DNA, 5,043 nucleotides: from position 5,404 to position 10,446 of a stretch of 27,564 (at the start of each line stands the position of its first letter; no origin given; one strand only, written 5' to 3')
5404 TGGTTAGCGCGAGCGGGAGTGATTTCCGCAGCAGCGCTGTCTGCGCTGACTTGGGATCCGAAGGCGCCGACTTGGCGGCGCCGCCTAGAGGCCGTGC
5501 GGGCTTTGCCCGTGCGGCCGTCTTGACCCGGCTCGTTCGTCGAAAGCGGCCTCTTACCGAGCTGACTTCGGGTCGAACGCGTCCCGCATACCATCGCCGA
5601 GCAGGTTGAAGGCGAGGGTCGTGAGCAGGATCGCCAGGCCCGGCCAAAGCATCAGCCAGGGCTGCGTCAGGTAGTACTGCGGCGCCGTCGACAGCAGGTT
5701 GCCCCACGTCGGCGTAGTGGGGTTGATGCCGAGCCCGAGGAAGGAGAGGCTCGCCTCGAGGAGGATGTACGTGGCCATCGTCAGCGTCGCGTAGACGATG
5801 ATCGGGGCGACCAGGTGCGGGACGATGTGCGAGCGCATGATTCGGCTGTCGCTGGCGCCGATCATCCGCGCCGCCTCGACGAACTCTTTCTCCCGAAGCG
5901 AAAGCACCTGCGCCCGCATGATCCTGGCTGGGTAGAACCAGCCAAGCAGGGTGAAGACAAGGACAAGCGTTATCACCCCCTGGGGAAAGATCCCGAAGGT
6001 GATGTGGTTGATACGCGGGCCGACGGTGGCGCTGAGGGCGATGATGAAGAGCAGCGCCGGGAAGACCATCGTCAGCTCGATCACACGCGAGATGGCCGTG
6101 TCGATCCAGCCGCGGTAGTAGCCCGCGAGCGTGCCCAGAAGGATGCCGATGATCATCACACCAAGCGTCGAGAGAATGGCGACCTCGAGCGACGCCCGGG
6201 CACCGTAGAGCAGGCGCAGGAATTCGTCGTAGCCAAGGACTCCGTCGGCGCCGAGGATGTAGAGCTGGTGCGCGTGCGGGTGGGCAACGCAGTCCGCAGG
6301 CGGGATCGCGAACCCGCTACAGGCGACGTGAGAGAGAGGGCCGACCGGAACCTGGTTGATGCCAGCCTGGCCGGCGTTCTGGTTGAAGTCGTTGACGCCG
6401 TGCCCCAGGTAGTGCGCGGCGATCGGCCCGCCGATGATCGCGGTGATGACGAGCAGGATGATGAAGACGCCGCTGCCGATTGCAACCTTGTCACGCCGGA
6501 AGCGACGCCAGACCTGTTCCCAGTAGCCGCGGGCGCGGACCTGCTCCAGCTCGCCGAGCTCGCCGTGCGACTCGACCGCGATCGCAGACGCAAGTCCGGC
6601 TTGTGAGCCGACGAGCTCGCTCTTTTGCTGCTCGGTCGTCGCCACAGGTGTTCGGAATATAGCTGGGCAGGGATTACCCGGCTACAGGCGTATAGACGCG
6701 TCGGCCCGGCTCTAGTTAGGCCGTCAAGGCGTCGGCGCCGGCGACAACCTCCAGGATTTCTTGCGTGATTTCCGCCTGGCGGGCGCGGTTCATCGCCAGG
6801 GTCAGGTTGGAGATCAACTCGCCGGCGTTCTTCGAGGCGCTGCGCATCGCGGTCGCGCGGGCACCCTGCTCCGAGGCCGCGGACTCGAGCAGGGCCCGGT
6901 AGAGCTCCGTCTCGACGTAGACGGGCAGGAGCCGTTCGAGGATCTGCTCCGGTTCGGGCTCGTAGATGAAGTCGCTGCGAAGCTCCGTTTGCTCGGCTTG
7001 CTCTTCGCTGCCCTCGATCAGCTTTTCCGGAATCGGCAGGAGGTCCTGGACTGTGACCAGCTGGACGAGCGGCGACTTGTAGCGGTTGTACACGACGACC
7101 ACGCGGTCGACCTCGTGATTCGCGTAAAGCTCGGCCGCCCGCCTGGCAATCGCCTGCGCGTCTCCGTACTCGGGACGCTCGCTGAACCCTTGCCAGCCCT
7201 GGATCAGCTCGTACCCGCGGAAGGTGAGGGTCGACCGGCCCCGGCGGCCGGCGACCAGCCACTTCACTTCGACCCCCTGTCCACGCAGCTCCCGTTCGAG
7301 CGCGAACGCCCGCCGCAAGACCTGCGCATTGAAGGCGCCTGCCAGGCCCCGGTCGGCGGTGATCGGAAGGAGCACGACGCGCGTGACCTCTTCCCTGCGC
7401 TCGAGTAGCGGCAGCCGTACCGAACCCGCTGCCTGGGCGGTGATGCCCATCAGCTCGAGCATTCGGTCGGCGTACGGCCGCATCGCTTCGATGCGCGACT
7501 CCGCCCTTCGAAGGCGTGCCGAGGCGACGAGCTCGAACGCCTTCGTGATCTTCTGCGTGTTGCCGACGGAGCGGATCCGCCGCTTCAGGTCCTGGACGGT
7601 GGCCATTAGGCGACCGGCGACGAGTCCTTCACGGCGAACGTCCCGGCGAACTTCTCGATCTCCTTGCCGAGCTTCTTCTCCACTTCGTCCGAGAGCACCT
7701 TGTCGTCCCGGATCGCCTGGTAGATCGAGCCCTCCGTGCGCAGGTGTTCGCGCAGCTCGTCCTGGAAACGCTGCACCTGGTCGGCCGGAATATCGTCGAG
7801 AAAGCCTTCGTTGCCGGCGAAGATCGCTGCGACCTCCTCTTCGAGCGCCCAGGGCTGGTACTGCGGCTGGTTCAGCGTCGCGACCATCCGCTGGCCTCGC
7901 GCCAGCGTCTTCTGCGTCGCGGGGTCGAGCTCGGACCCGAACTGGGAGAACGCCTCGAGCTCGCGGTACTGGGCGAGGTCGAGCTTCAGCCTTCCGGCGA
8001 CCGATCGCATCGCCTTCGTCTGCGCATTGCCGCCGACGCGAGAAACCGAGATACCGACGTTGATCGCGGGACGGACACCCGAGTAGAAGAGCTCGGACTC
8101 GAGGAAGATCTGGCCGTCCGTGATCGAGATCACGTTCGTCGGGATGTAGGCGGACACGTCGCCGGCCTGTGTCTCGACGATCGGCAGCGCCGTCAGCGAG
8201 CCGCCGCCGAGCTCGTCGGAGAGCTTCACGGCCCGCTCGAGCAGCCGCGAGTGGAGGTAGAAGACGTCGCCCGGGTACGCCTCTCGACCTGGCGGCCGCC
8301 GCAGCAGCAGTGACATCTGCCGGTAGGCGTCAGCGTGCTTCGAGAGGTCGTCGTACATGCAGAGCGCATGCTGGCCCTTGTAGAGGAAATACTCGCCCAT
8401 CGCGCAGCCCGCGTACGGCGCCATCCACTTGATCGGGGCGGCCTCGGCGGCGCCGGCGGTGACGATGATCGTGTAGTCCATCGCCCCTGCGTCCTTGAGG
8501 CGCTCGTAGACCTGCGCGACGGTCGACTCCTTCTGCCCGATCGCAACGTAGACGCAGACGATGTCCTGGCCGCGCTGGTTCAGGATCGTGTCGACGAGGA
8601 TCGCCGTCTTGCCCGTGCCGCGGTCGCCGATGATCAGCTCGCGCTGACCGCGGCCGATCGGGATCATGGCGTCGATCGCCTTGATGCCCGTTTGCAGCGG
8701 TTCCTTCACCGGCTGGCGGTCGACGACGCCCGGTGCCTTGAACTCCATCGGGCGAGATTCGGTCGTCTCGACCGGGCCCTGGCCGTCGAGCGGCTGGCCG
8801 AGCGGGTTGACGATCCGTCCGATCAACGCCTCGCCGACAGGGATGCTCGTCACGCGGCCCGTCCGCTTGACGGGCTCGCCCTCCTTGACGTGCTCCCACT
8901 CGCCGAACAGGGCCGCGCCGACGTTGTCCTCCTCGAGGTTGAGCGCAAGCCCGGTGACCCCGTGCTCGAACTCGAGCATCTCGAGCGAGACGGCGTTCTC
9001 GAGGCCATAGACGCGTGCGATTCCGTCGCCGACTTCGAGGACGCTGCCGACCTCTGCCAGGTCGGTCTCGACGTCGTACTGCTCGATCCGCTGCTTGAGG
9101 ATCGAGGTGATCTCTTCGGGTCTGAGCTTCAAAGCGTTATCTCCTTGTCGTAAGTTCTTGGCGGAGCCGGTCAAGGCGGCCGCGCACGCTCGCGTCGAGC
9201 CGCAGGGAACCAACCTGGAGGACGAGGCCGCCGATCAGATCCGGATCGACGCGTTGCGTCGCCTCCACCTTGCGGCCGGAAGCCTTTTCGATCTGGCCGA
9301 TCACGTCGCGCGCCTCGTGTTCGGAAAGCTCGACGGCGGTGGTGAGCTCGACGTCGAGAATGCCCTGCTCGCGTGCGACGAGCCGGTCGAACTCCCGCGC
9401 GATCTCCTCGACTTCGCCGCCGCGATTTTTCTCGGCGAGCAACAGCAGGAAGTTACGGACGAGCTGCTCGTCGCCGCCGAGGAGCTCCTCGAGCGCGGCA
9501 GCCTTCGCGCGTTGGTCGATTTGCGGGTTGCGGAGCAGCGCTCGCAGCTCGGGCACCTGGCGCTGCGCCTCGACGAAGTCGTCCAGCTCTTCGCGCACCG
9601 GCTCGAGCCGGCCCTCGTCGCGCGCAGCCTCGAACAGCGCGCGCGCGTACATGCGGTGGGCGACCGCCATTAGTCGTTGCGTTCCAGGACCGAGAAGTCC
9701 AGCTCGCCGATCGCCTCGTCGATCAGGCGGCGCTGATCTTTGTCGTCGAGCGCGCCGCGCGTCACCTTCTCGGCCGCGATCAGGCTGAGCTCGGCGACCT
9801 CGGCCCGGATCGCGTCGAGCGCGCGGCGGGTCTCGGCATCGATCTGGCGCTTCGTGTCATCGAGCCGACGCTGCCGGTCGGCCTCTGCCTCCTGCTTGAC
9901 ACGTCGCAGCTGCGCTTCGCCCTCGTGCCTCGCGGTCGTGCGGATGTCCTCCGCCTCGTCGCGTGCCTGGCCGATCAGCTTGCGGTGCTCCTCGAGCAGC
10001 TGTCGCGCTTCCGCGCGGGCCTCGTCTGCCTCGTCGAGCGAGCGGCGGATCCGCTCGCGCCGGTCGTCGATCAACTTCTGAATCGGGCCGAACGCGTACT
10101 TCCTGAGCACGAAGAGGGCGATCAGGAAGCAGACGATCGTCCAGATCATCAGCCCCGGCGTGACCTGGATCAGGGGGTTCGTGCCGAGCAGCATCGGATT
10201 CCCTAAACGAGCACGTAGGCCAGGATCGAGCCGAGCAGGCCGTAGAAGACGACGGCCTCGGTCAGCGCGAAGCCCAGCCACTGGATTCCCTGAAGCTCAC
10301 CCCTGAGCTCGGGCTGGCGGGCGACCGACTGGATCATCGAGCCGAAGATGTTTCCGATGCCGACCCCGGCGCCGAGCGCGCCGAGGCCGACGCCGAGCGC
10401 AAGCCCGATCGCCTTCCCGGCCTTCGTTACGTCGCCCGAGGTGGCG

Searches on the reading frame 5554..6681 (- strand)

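Call 8: search_protein_families(library=pfam, proteins=[window:5554-6681:-], max_evalue=0.001)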
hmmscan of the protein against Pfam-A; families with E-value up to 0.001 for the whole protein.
window:5554-6681:- (375 aa): 2 families
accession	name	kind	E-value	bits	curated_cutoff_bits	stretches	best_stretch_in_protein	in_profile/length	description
PF00528.27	BPD_transp_1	-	1.8e-31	109.7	26.4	1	179-372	1-181/184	Binding-protein-dependent transport system inner membrane component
PF12911.12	OppC_N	-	1.2e-11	44.7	23.9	1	53-91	2-40/53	N-terminal TM domain of oligopeptide transport permease C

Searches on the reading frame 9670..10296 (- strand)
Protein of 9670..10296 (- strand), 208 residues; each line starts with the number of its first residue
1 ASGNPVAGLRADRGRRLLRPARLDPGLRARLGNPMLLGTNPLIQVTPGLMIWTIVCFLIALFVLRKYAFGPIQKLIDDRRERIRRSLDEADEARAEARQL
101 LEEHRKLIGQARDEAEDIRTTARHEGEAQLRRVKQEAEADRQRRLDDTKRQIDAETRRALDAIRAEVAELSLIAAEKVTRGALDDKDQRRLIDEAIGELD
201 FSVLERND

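Call 8: search_protein_families(library=pfam, proteins=[window:9670-10296:-], max_evalue=0.001)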
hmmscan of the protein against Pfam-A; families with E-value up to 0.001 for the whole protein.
window:9670-10296:- (208 aa): 1 family
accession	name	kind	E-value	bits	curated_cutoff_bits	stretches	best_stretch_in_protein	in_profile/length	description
PF00430.23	ATP-synt_B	-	3.4e-26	92.3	28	1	50-178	2-130/132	ATP synthase B/B' CF(0)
